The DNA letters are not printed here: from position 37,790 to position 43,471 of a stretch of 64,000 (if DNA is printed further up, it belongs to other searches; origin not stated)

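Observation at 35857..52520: A roughly 16.6 kb single-strand envelope supercluster links polysaccharide genes, a C25/PorU-like T9SS peptidase and an OMP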

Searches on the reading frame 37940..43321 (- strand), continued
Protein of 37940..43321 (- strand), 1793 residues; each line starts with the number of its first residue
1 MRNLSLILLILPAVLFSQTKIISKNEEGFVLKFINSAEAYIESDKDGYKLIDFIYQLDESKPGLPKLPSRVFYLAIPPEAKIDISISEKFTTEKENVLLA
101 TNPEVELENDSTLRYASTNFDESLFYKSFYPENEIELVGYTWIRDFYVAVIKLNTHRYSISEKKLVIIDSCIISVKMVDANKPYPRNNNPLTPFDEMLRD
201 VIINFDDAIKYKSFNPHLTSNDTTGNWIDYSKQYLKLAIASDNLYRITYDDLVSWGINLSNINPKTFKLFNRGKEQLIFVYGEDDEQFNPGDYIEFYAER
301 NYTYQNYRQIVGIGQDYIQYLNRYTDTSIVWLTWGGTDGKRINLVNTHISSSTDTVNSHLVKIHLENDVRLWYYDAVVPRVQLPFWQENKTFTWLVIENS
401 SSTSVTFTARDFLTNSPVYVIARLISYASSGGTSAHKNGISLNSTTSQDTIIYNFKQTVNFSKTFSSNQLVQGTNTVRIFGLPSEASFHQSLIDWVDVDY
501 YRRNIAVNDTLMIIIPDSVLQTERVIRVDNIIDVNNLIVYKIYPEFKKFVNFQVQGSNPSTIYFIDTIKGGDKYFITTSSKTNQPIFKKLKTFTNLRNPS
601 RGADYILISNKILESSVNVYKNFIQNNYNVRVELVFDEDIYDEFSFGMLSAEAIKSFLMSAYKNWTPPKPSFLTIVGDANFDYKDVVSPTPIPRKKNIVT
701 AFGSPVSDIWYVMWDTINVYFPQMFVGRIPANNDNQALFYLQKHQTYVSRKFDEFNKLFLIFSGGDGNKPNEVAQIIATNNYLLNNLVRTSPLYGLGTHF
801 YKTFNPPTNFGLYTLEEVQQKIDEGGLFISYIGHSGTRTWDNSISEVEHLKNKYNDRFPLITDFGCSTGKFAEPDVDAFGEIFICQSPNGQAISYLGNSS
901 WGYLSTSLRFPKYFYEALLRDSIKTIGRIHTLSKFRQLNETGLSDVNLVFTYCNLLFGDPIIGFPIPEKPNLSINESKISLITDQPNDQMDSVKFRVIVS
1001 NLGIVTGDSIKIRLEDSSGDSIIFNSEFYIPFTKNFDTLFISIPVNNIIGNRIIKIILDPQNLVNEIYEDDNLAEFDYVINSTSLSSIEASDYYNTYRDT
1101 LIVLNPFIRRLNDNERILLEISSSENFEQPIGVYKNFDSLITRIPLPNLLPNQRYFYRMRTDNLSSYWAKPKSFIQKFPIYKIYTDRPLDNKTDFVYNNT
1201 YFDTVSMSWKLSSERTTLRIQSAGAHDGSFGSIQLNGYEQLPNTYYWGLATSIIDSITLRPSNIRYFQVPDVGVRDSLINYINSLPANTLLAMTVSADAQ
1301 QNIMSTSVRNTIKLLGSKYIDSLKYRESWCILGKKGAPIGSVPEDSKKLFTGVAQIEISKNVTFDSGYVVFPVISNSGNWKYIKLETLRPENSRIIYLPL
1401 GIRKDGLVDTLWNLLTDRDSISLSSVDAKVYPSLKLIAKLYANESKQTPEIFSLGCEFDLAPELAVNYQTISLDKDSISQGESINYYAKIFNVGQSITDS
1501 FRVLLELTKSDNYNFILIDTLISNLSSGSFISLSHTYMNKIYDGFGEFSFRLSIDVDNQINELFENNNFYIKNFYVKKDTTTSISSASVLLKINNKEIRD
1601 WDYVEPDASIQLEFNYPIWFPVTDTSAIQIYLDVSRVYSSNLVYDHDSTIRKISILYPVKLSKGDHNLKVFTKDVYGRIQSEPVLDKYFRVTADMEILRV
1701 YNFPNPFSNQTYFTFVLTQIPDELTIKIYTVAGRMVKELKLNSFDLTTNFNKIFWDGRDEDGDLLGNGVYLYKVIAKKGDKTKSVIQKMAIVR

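Call 25: search_protein_families(library=ncbifam, proteins=[L010:5147-6046:+, L010:6632-7324:-, L010:7929-8927:+, L010:15739-16434:+, L010:16437-17273:+, L010:17373-18374:+, L010:18364-19500:+, L010:19501-20139:+, L010:20127-21218:+, L010:21151-22215:+], max_evalue=0.001)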
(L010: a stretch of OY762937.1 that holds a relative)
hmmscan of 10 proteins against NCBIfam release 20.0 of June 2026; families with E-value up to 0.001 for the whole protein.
L010:5147-6046:+ (299 aa): 7 families
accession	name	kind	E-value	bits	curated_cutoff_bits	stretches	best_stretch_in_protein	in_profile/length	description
TIGR00460.1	fmt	equivalog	3.4e-76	256.4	201.5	1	1-298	1-305/315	methionyl-tRNA formyltransferase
NF005998.1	PRK08125.1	equivalog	5.1e-48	163.9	777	1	1-284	1-283/649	bifunctional UDP-4-amino-4-deoxy-L-arabinose formyltransferase/UDP-glucuronic acid oxidase ArnA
NF005414.0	PRK06988.1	equivalog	5.3e-43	147.2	316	1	2-284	4-289/311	formyltransferase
TIGR00639.1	PurN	equivalog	6.6e-15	55.1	150.1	1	67-181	68-183/192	phosphoribosylglycinamide formyltransferase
NF005755.0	PRK07579.1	equivalog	1.3e-08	34.9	238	1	103-236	89-225/245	dTDP-4-amino-4,6-dideoxyglucose formyltransferase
TIGR00655.1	PurU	equivalog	3.3e-07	30.2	285.95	1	66-164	148-247/280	formyltetrahydrofolate deformylase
NF004684.0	PRK06027.1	subfamily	2e-05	24.5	223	1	67-154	154-242/286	formyltetrahydrofolate deformylase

L010:6632-7324:- (230 aa): 0 families

L010:7929-8927:+ (332 aa): 0 families

L010:15739-16434:+ (231 aa): 16 families
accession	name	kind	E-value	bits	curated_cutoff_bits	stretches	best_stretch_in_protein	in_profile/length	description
NF008732.0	PRK11753.1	equivalog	2.2e-29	102.5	266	1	23-218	13-208/214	cAMP-activated global transcriptional regulator CRP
NF006901.0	PRK09392.1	equivalog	3e-18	66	211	1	9-228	6-219/236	transcriptional activator FtrB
NF008365.0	PRK11161.1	subfamily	2.1e-16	60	228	1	23-229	36-242/250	fumarate/nitrate reduction transcriptional regulator Fnr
TIGR03697.1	NtcA_cyano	equivalog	2.6e-16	59.9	244.95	1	45-222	5-184/193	global nitrogen regulator NtcA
NF050806.1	TransRegFixKCaul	equivalog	2.8e-16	59.4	300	1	31-214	21-197/215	transcriptional regulator FixK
NF053664.1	TransRegPtrACyano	equivalog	9.5e-13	47.9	300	1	53-223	29-192/196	Crp/Fnr family transcriptional regulator PtrA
NF045989.1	TransRegFnrLRhodb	equivalog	1.3e-12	47.5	300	1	15-220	18-224/245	transcriptional regulator FnrL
TIGR03896.1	cyc_nuc_ocin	subfamily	1.9e-10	40.6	161.05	1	2-119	130-247/317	bacteriocin-type transport-associated protein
NF010499.0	PRK13918.1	equivalog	2.2e-09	37.1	274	1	54-228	32-199/205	CRP/FNR family transcriptional regulator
NF058543.1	ActPatMycb56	equivalog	2.5e-09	36.4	460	1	17-174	3-155/317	acetyltransferase Pat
NF041163.2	encap_f2b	equivalog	9.1e-09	34.9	400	1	12-135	73-198/450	family 2B encapsulin nanocompartment shell protein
NF052518.1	TransRegLdrP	equivalog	1.7e-08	34.7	300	1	36-225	2-183/195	transcriptional regulator LdrP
NF050815.1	TransActFtrBCaul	equivalog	1.7e-08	34.1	300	1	13-220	12-213/251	transcriptional activator FtrB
NF007707.0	PRK10402.1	subfamily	7.6e-08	32.2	180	1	33-229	31-217/226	transcriptional regulator YeiL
TIGR02404.1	trehalos_R_Bsub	equivalog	9.4e-05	22.1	211.95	1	159-225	4-69/233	trehalose operon repressor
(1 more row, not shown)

L010:16437-17273:+ (278 aa): 17 families
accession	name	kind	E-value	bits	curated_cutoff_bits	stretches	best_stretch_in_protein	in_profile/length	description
NF047791.1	RNaseRnm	equivalog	3.1e-51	174.3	375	1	6-246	3-251/275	RNase RNM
NF041577.1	nside_bi_sphtase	equivalog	8.1e-51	172.8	400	1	5-256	3-260/276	3',5'-nucleoside bisphosphate phosphatase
NF041661.1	Cycl_ph_dihydrol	equivalog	3.6e-30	105.2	500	1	7-246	1-245/259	phosphoribosyl 1,2-cyclic phosphate 1,2-diphosphodiesterase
NF038032.1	CehA_McbA_metalo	domain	1.5e-16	60.8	80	1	6-70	5-70/315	CehA/McbA family metallohydrolase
NF045780.1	TrlF_fam_ATP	equivalog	2e-12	46.7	350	1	5-131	7-150/944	TrlF family AAA-like ATPase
NF001688.0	PRK00448.1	equivalog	1.5e-10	39.3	873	1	5-77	338-412/1445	PolC-type DNA polymerase III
NF004981.0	PRK06361.1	equivalog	3e-09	36.6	117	1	6-68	2-72/217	histidinol phosphate phosphatase domain-containing protein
TIGR01405.1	polC_Gram_pos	equivalog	4.4e-09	34.6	1043.45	1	5-74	104-175/1211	DNA polymerase III subunit alpha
NF006375.0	PRK08609.1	equivalog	1e-06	27.6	426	1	3-43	334-374/571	DNA polymerase/3'-5' exonuclease PolX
NF004225.0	PRK05672.1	subfamily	1.1e-06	27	939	1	7-78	8-82/1047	error-prone DNA polymerase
NF005298.0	PRK06826.1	equivalog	5.9e-06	24.2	1260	1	6-78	6-78/1151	DNA polymerase III subunit alpha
TIGR00594.1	polc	superfamily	1.2e-05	23.5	434.35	1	6-75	2-73/1022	DNA polymerase III subunit alpha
TIGR01856.1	hisJ_fam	subfamily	1.9e-05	24.5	90.2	1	7-53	2-50/252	histidinol-phosphatase HisJ family protein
NF004226.0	PRK05673.1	equivalog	1.9e-05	22.8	1002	1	6-69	7-72/1146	DNA polymerase III subunit alpha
NF005928.0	PRK07945.1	equivalog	7e-05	22.3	250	1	5-42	99-136/337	PHP domain-containing protein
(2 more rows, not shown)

L010:17373-18374:+ (333 aa): 1 family
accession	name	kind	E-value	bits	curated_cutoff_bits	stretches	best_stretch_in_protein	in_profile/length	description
TIGR00374.1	TIGR00374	subfamily_domain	2.2e-05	24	43.2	1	45-327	15-311/323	flippase-like domain-containing protein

L010:18364-19500:+ (378 aa): 19 families
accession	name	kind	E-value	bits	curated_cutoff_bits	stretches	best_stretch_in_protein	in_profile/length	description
TIGR03965.1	mycofact_glyco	equivalog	2.2e-20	73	280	1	38-272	70-298/467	mycofactocin biosynthesis glycosyltransferase MftF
TIGR03937.1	PgaC_IcaA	equivalog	3.2e-20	72.5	422.3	1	36-328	39-324/407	poly-beta-1,6-N-acetyl-D-glucosamine synthase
TIGR03111.1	glyc2_xrt_Gpos1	hypoth_equivalog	1e-15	57.5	363.95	1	8-271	19-283/439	TIGR03111 family XrtG-associated glycosyltransferase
TIGR04242.1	nodulat_NodC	equivalog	5.7e-15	55.2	550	1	41-313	47-322/395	chitooligosaccharide synthase NodC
NF007482.0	PRK10073.1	equivalog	5.2e-13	48.7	423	1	42-156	6-114/334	glycosyltransferase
NF041875.1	EPS_EpsD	equivalog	8.5e-13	48.4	370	1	44-268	1-221/325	exopolysaccharide biosynthesis glycosyltransferase EpsD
TIGR03472.1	HpnI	equivalog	5.7e-11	41.8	310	1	2-375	3-361/373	bacteriohopanetetrol glucosamine biosynthesis glycosyltransferase HpnI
NF047588.1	GlcsyltransPgfSStrep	equivalog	1.4e-10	40.9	500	1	43-161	2-119/308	glycosyltransferase PgfS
TIGR03469.1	HpnB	hypoth_equivalog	1.7e-10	40.5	379.25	1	41-174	43-182/386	hopene-associated glycosyltransferase HpnB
NF041394.1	GtaseAglG_Halo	equivalog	2.3e-09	37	440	1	43-230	2-186/304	glucosyl-dolichyl phosphate glucuronosyltransferase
TIGR04283.1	glyco_like_mftF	equivalog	5.7e-09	35.9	182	1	44-161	1-105/221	TIGR04283 family arsenosugar biosynthesis glycosyltransferase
NF045692.1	OglycostaseCruG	equivalog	7.6e-09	35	600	1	9-247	8-250/386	2'-O-glycosyltransferase CruG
NF007986.1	PRK10714.1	equivalog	4.8e-07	29.1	529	1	43-210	7-168/316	undecaprenyl-phosphate 4-deoxy-4-formamido-L-arabinose transferase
NF053739.1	GlytfEpsEBac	equivalog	1.4e-05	24.3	450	1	43-158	2-113/265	glycosyltransferase EpsE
NF038299.1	EPS_HpsN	equivalog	3.3e-05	23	425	1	43-172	2-128/317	hormogonium polysaccharide biosynthesis glycosyltransferase HpsN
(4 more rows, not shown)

L010:19501-20139:+ (212 aa): 9 families
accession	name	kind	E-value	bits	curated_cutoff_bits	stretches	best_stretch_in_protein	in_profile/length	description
TIGR02764.1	spore_ybaN_pdaB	equivalog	8.5e-37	126.8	237.4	1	24-196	3-176/191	polysaccharide deacetylase family sporulation protein PdaB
TIGR04243.1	nodulat_NodB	equivalog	8.4e-31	107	240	1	27-189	2-167/197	chitooligosaccharide deacetylase NodB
TIGR02884.1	spore_pdaA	equivalog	5.9e-29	101.4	298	1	21-159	31-170/224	delta-lactam-biosynthetic de-N-acetylase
NF045821.1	PgAcgDacpgdA1_Bac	equivalog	2.1e-28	99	400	1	28-181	89-244/282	peptidoglycan-N-acetylglucosamine deacetylase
TIGR02873.1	spore_ylxY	hypoth_equivalog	6e-25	88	391.5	1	43-198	101-258/268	probable sporulation protein, polysaccharide deacetylase family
NF045820.1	PgAcgDacpgdA_Strep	equivalog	2.1e-23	82.9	800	1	19-181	260-421/463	peptidoglycan-N-acetylglucosamine deacetylase PgdA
NF045822.1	PgAcgDacpgdA2_Bac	equivalog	1.8e-17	63.6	400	1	28-199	71-254/274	peptidoglycan-N-acetylglucosamine deacetylase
TIGR03006.1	pepcterm_polyde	equivalog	2.9e-15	56.1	276.2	1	42-126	36-120/272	XrtA system polysaccharide deacetylase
TIGR03212.1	uraD_N-term-dom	equivalog_domain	0.00016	20.9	424.6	1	44-118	81-155/297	allantoinase PuuE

L010:20127-21218:+ (363 aa): 25 families
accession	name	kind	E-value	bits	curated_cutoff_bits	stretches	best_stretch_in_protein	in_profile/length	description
TIGR03937.1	PgaC_IcaA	equivalog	3.5e-21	75.6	422.3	1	7-345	11-344/407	poly-beta-1,6-N-acetyl-D-glucosamine synthase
TIGR03472.1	HpnI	equivalog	1.4e-17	63.6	310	1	31-361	35-360/373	bacteriohopanetetrol glucosamine biosynthesis glycosyltransferase HpnI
TIGR03111.1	glyc2_xrt_Gpos1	hypoth_equivalog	2.2e-16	59.7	363.95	2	37-145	49-153/439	TIGR03111 family XrtG-associated glycosyltransferase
TIGR03965.1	mycofact_glyco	equivalog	7e-16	58.1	280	1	25-234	63-268/467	mycofactocin biosynthesis glycosyltransferase MftF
TIGR04283.1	glyco_like_mftF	equivalog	3e-14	53.2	182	1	40-238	2-178/221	TIGR04283 family arsenosugar biosynthesis glycosyltransferase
NF041875.1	EPS_EpsD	equivalog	1.3e-13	51.1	370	1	40-144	2-100/325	exopolysaccharide biosynthesis glycosyltransferase EpsD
TIGR03469.1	HpnB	hypoth_equivalog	2.8e-12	46.4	379.25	1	38-142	45-154/386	hopene-associated glycosyltransferase HpnB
TIGR03030.1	CelA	equivalog_domain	2.5e-11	42.3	699.1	1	17-142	112-247/714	UDP-forming cellulose synthase catalytic subunit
TIGR04242.1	nodulat_NodC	equivalog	1e-10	41.2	550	1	30-157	41-166/395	chitooligosaccharide synthase NodC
NF007482.0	PRK10073.1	equivalog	1.7e-09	37.1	423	1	39-142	8-104/334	glycosyltransferase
NF047588.1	GlcsyltransPgfSStrep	equivalog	9.5e-09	34.9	500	1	40-157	4-119/308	glycosyltransferase PgfS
NF010496.0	PRK13915.1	equivalog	1.3e-08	34.3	262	1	39-138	33-131/307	glucosyl-3-phosphoglycerate synthase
NF041394.1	GtaseAglG_Halo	equivalog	1.9e-08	33.9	440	1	50-213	16-175/304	glucosyl-dolichyl phosphate glucuronosyltransferase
NF041865.1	EpsU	equivalog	2.1e-08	33.6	700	1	20-272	23-268/394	exopolysaccharide biosynthesis GT2 family glycosyltransferase EpsU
NF045692.1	OglycostaseCruG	equivalog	3.1e-08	33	600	1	12-144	13-148/386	2'-O-glycosyltransferase CruG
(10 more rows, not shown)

L010:21151-22215:+ (354 aa): 66 families (the best 25 are shown)
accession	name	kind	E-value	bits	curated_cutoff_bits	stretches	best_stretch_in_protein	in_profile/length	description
TIGR03961.1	rSAM_PTO1314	hypoth_equivalog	8.5e-28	97.6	306.05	1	11-315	9-308/332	PTO1314 family radical SAM protein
TIGR02668.1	moaA_archaeal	equivalog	2.6e-27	95.6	325.25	1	31-193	15-181/303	GTP 3',8-cyclase MoaA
NF001199.0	PRK00164.2-1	equivalog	1.9e-25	89.7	231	1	32-195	18-184/308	GTP 3',8-cyclase MoaA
TIGR02666.1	moaA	equivalog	1.3e-22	80.3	284.05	1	32-171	16-163/336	GTP 3',8-cyclase MoaA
NF038283.1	viperin_w_prok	equivalog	3.3e-21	75.7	180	1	27-145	3-128/281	viperin family antiviral radical SAM protein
NF045574.1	sacti_mat_StsB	exception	5.1e-21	75.1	625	1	24-187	94-257/466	StsB family radical SAM/SPASM domain sactipeptide maturase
TIGR04466.1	rSAM_BlsE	equivalog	6.3e-21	75.2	400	1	35-185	12-161/327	cytosylglucuronate decarboxylase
TIGR04251.1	SCM_rSAM_ScmF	equivalog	1.1e-20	74.4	400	1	29-187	7-170/353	SynChlorMet cassette radical SAM/SPASM protein ScmF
TIGR04545.1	rSAM_ahbD_hemeb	equivalog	4.5e-20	72.4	500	1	29-188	3-164/339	heme b synthase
TIGR04546.1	rSAM_ahbC_deAc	equivalog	2.8e-19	69.2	650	1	30-195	43-209/390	12,18-didecarboxysiroheme deacetylase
TIGR04054.1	rSAM_NirJ1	equivalog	2.7e-18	65.8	650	1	28-195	38-206/387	putative heme d1 biosynthesis radical SAM protein NirJ1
NF049973.1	radical_Rv1681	equivalog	7.8e-18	64.5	380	1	31-189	77-237/326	Rv1681 family radical SAM protein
TIGR04347.1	pseudo_SAM_Halo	equivalog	1.2e-17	64.3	525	1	30-188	42-201/390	TIGR04347 family pseudo-SAM/SPASM protein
TIGR04053.2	TIGR04053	equivalog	6.8e-17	61.8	395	1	30-191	12-178/366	TIGR04053 family radical SAM/SPASM domain-containing protein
TIGR04051.1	rSAM_NirJ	equivalog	9.2e-17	61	515.45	1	32-191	8-168/354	heme d1 biosynthesis radical SAM protein NirJ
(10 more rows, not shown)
